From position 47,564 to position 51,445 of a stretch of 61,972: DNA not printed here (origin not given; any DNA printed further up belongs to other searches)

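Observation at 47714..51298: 1194-aa surface protein built around a clostripain/C11-like domain whose expected catalytic cysteine is alanine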

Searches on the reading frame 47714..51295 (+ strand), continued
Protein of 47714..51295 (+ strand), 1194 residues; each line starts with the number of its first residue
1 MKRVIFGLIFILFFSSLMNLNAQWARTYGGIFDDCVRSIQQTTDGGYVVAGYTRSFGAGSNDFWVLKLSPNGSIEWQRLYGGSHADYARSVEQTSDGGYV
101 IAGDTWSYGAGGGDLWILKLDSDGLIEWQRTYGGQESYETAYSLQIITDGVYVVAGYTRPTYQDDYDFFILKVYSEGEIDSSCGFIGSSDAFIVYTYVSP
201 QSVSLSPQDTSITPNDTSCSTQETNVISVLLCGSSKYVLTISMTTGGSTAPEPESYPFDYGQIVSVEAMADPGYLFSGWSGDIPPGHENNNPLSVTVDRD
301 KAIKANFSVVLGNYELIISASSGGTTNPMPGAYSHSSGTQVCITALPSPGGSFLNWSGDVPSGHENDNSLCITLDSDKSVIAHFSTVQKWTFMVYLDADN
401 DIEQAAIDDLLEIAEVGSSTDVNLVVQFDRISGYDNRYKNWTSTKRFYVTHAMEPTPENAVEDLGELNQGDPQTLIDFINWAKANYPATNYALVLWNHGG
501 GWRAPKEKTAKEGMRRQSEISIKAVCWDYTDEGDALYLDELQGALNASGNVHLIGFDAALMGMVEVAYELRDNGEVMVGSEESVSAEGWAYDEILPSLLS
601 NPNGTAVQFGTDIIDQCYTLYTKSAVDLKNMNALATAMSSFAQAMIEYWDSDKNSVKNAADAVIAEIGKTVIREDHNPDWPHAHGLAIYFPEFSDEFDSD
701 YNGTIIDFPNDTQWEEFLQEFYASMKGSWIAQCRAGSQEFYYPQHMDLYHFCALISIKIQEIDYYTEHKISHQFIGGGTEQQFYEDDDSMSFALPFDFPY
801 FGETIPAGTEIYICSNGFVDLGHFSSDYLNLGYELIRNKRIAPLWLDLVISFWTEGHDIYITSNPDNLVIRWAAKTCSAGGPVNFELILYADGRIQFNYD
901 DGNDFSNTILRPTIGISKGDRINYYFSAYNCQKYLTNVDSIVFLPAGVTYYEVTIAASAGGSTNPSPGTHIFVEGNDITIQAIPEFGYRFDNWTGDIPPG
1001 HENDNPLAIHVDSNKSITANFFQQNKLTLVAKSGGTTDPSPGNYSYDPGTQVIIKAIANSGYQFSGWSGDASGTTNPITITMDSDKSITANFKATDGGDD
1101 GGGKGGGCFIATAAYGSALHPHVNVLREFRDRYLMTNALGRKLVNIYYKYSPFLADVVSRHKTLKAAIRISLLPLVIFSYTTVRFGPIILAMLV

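Call 52: find_homologous_proteins(query=P0121, max_evalue=1e-20)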
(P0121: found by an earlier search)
Query P0121 (1194 aa): 2115 proteins with E <= 1e-20 among 8000 candidates; the best 120 are listed.
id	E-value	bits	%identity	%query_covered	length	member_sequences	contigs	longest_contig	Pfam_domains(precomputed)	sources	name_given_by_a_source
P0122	0.0e+0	2754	100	99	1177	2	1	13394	PF17164.11,PF18998.7,PF03415.20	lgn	-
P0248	0.0e+0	1726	53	91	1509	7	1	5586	PF17164.11,PF18998.7,PF03415.20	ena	-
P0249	0.0e+0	1665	54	90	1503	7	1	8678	PF17164.11,PF18998.7,PF03415.20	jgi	-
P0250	0.0e+0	1657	54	90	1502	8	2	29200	PF17164.11,PF18998.7,PF03415.20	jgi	-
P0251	0.0e+0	1560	54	98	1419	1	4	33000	PF18998.7,PF03415.20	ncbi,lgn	-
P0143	0.0e+0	1560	54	98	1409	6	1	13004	PF18998.7,PF03415.20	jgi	-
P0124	0.0e+0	1318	52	72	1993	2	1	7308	PF17957.8,PF18998.7,PF08309.18,PF03415.20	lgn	-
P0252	0.0e+0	1309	50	14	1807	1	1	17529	PF20297.5,PF17164.11,PF18120.8,PF17957.8,PF13750.13,PF00400.39,PF19077.7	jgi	-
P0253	0.0e+0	1305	54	60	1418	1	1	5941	PF17957.8,PF18998.7,PF06119.20,PF03415.20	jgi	jgi:hypothetical protein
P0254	0.0e+0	1304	52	73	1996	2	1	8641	PF17957.8,PF18998.7,PF08522.17,PF08309.18,PF03415.20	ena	-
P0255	0.0e+0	1286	50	15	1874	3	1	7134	PF20297.5,PF26094.1,PF17164.11,PF17957.8,PF13750.13,PF19692.5,PF25293.2,PF09136.17,PF19077.7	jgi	-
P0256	0.0e+0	1079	36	23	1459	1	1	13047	PF26094.1,PF17164.11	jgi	-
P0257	0.0e+0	1053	54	13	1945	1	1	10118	PF00801.27,PF13573.13,PF18911.7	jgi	jgi:uncharacterized delta-60 repeat protein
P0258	0.0e+0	1038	31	32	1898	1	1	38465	PF17164.11,PF18998.7,PF00395.26,PF24005.2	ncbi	-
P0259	0.0e+0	1015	49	14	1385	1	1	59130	PF20297.5,PF15418.13,PF17164.11,PF17957.8,PF09238.17,PF13750.13,PF13570.14,PF00400.39,PF19077.7,PF23414.2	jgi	-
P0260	9.4e-284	963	59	47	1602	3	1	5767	PF01839.30,PF24435.2,PF13517.13,PF18998.7,PF19081.7,PF03415.20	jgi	-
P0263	6.8e-270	917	46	31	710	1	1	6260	PF09479.17,PF18998.7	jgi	jgi:uncharacterized repeat protein (TIGR02543 family)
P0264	4.7e-267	908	52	32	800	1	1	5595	PF26094.1,PF18998.7,PF08522.17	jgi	jgi:uncharacterized repeat protein (TIGR02543 family)/uncharacterized delta-60 repeat protein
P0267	3.9e-256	871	48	30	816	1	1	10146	PF09479.17,PF17164.11,PF18998.7,PF24005.2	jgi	jgi:uncharacterized repeat protein (TIGR02543 family)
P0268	1.2e-255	870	45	33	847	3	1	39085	PF26094.1,PF09479.17,PF17164.11,PF18998.7,PF08522.17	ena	-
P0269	1.1e-251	857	46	32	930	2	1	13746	PF18998.7,PF24005.2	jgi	-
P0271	7.3e-248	844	59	21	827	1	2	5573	PF18998.7,PF24005.2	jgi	-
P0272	3.0e-247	842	39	32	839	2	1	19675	PF09479.17,PF17164.11,PF18998.7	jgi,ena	jgi:uncharacterized repeat protein (TIGR02543 family)/uncharacterized delta-60 repeat protein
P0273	7.2e-247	841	46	32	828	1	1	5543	PF09479.17,PF17164.11,PF18998.7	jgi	jgi:uncharacterized repeat protein (TIGR02543 family)/uncharacterized delta-60 repeat protein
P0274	4.3e-246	838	45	32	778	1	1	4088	PF18998.7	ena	-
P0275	1.3e-244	833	50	32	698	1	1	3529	PF13415.13,PF18998.7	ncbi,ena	-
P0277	5.0e-240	818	44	30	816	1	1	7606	PF09479.17,PF18998.7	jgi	jgi:uncharacterized repeat protein (TIGR02543 family)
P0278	3.5e-239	815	45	32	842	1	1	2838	PF18998.7,PF08522.17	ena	-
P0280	1.7e-236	806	54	30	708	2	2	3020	PF17164.11,PF18998.7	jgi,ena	-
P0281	2.0e-236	806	49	31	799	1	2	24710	PF26094.1,PF17164.11,PF18998.7,PF24005.2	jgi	jgi:uncharacterized delta-60 repeat protein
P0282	3.6e-236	805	50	32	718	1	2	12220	PF26094.1,PF17164.11,PF18998.7,PF22980.3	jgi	jgi:uncharacterized delta-60 repeat protein/uncharacterized repeat protein (TIGR02543 family)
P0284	1.3e-234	800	47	30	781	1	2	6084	PF18998.7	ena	-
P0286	2.0e-232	793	50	30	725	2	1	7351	PF26094.1,PF17164.11,PF18998.7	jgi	jgi:uncharacterized repeat protein (TIGR02543 family)/uncharacterized delta-60 repeat protein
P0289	1.4e-229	783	47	31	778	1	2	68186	PF09479.17,PF18998.7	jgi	jgi:hypothetical protein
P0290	1.5e-228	780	47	32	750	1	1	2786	PF17164.11,PF18998.7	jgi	jgi:uncharacterized repeat protein (TIGR02543 family)/uncharacterized delta-60 repeat protein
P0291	5.0e-228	778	55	20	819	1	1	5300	PF09479.17,PF18998.7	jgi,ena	-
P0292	4.7e-227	775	44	31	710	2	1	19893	PF18998.7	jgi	jgi:uncharacterized repeat protein (TIGR02543 family)/uncharacterized delta-60 repeat protein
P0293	8.4e-226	771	44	31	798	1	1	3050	PF18998.7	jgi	jgi:uncharacterized delta-60 repeat protein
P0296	3.2e-224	766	48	32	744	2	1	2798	PF09479.17,PF18998.7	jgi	-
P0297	3.7e-224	765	46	31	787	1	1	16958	PF09479.17,PF18998.7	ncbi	-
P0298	6.7e-224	765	48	31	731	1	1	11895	PF17164.11,PF18998.7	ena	-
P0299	1.1e-222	761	47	26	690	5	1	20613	PF26094.1,PF17164.11,PF18998.7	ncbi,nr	ncbi:MAG: hypothetical protein OEY25_03790 [Candidatus Aminicenantes bacterium]|nr:hypothetical prot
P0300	1.2e-221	757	60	48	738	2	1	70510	PF03415.20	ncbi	-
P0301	2.6e-220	753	49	30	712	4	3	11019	PF26094.1,PF17164.11,PF18998.7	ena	-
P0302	6.5e-220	751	47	31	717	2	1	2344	PF18998.7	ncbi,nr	ncbi:hypothetical protein KA005_42825 [bacterium]|nr:hypothetical protein [bacterium]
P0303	2.9e-219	749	41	31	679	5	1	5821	PF18998.7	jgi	-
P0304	3.9e-219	749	46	32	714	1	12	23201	PF18998.7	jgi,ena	-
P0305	6.4e-219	748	45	32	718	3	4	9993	PF18998.7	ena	-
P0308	4.0e-216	739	42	35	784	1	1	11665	PF18998.7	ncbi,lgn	-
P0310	5.6e-215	735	42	25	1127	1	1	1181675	PF26094.1,PF00801.27,PF17164.11,PF18998.7,PF24005.2,PF18911.7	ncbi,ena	-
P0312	2.1e-214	733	43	34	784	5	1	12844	PF18998.7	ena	-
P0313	2.6e-214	733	45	24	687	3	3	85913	PF18998.7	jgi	jgi:hypothetical protein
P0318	1.6e-212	727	43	38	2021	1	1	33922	PF03417.22,PF01833.31,PF06739.18,PF18884.6,PF03415.20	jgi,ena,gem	-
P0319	4.8e-212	725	59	47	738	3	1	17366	PF03415.20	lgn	-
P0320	5.7e-212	725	45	32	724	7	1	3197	PF09479.17,PF18998.7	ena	-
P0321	5.3e-211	722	46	32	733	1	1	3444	PF18998.7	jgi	jgi:hypothetical protein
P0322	8.6e-211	721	45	30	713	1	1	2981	PF17164.11,PF18998.7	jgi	jgi:uncharacterized repeat protein (TIGR02543 family)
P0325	1.3e-207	711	41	31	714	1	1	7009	PF18998.7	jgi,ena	-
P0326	6.8e-207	708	48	32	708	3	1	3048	PF26094.1,PF17164.11,PF18998.7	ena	-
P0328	2.5e-206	706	49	31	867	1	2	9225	PF00877.26,PF17164.11,PF18998.7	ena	-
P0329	9.5e-206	704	44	31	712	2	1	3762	PF18998.7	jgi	-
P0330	1.1e-205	704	56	47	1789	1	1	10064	PF02868.22,PF00801.27,PF20009.5,PF10342.16,PF01447.25,PF07504.20,PF03415.20,PF18911.7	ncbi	-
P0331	1.1e-205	704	40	30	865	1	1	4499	PF18998.7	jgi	-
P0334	1.6e-204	700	44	30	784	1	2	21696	PF09479.17,PF17164.11,PF18998.7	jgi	jgi:uncharacterized repeat protein (TIGR02543 family)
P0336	4.1e-204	699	39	32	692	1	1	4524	PF09479.17,PF18998.7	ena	-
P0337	4.0e-203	696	43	33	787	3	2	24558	PF18998.7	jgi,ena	-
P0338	2.8e-202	693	47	31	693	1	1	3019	PF09479.17,PF18998.7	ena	-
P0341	2.9e-201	690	58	12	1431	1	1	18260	PF15780.12,PF18998.7,PF25778.2,PF08522.17,PF06739.18,PF22544.3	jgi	jgi:hypothetical protein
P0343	1.6e-200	687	56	47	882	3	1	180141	PF10342.16,PF03415.20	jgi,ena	-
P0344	2.7e-200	686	46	31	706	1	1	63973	PF18998.7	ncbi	-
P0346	3.3e-199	683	35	25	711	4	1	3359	PF18998.7,PF24005.2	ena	-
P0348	1.2e-198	681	43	31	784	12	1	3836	PF18998.7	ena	-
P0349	1.4e-198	681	44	31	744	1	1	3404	PF26094.1,PF18998.7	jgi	-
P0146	1.6e-197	677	49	46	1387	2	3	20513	PF01839.30,PF00112.30,PF13517.13,PF06119.20,PF03415.20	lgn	-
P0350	1.2e-196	674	52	52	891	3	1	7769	PF10342.16,PF03415.20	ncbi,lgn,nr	ncbi:MAG: hypothetical protein KAT34_15360 [Candidatus Aminicenantes bacterium]|nr:hypothetical prot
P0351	2.1e-196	674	54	47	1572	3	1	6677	PF10342.16,PF00082.28,PF03415.20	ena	-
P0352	2.5e-196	673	39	22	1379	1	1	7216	PF26094.1,PF16640.12,PF18998.7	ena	-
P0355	8.8e-196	671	54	47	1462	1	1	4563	PF10342.16,PF00082.28,PF03415.20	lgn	-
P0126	1.7e-195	671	51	52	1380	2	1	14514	PF10342.16,PF00082.28,PF03415.20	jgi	jgi:hypothetical protein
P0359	1.0e-192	661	45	31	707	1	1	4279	PF09479.17,PF18998.7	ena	-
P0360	1.1e-192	661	54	47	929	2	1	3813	PF10342.16,PF03415.20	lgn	-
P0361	6.3e-192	659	49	24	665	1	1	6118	PF18998.7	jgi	jgi:uncharacterized repeat protein (TIGR02543 family)/uncharacterized delta-60 repeat protein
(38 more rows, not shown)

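Call 56: find_encoding_contigs(protein=P0251, flank=10000, max_places=4)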
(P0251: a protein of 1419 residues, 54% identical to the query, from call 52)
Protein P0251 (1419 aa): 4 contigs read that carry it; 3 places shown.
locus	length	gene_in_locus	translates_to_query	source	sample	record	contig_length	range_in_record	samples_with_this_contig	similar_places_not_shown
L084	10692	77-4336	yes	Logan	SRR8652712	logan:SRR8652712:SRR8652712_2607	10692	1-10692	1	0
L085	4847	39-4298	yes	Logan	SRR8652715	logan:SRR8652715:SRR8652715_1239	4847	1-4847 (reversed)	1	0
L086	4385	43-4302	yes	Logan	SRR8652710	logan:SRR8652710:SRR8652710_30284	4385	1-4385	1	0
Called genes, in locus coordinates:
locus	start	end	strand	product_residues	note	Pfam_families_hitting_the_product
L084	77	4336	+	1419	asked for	PF18998:Flg_new_2, PF03415:Peptidase_C11, PF18998:Flg_new_2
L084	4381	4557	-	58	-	-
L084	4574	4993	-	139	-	PF01894:YjbQ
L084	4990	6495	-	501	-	PF07690:MFS_1, PF00854:PTR2 (weak)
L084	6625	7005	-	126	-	PF13291:ACT_4 (faint), PF13840:ACT_7 (faint), PF19571:ACT_8, PF22629:ACT_AHAS_ss (faint), PF22468:ACT_9 (faint), PF01842:ACT (weak)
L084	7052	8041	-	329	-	PF01180:DHO_dh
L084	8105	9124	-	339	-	PF01370:Epimerase, PF07993:NAD_binding_4 (faint)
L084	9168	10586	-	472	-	PF01565:FAD_binding_4, PF02913:FAD-oxidase_C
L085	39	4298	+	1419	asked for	PF18998:Flg_new_2, PF03415:Peptidase_C11, PF18998:Flg_new_2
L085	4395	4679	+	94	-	-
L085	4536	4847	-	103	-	?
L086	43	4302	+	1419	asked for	PF18998:Flg_new_2, PF03415:Peptidase_C11, PF18998:Flg_new_2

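Call 60: find_encoding_contigs(protein=P0250, flank=6000, max_places=2)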
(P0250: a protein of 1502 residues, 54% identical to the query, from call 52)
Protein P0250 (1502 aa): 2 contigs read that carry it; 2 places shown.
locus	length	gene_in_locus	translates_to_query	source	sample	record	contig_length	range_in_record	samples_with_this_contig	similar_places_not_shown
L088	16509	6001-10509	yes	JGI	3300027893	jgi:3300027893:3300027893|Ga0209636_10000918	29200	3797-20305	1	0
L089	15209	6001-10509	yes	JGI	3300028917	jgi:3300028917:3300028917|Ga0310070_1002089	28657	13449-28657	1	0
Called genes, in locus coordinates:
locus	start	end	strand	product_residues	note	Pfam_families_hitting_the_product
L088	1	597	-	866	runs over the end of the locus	PF12704:MacB_PCD, PF02687:FtsX, PF12704:MacB_PCD (weak), PF02687:FtsX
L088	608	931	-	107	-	PF03551:PadR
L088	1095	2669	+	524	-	PF03629:SASA (weak)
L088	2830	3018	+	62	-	-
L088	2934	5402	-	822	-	PF12704:MacB_PCD, PF02687:FtsX, PF12704:MacB_PCD, PF02687:FtsX (weak)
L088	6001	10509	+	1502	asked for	PF17164:DUF5122 (faint), PF18998:Flg_new_2, PF03415:Peptidase_C11, PF18998:Flg_new_2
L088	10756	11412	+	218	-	PF00881:Nitroreductase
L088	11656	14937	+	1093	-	PF00069:Pkinase, PF07714:PK_Tyr_Ser-Thr, PF03109:ABC1 (weak), PF14559:TPR_19 (weak), PF13432:TPR_16 (weak), PF00515:TPR_1 (weak), PF14559:TPR_19 (weak), PF25064:ARM_TT21_5th (weak), +24 more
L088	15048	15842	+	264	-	PF00583:Acetyltransf_1 (faint)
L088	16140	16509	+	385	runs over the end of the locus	PF10342:Kre9_KNH (faint)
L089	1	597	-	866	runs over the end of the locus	PF12704:MacB_PCD, PF02687:FtsX, PF12704:MacB_PCD (weak), PF02687:FtsX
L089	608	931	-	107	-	PF03551:PadR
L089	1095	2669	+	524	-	PF03629:SASA (weak)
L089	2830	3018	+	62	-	-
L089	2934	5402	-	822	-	PF12704:MacB_PCD, PF02687:FtsX, PF12704:MacB_PCD, PF02687:FtsX (weak)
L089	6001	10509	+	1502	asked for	PF17164:DUF5122 (faint), PF18998:Flg_new_2, PF03415:Peptidase_C11, PF18998:Flg_new_2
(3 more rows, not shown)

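Call 61: find_encoding_contigs(protein=P0248, flank=6000, max_places=2)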
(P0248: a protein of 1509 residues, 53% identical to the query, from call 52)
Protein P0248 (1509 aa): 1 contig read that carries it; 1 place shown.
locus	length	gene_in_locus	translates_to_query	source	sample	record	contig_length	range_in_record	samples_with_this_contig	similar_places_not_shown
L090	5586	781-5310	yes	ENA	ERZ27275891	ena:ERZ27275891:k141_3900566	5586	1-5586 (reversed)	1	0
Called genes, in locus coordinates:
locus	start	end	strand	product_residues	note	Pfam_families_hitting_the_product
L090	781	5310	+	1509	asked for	PF17164:DUF5122 (faint), PF18998:Flg_new_2, PF03415:Peptidase_C11, PF18998:Flg_new_2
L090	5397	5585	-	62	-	?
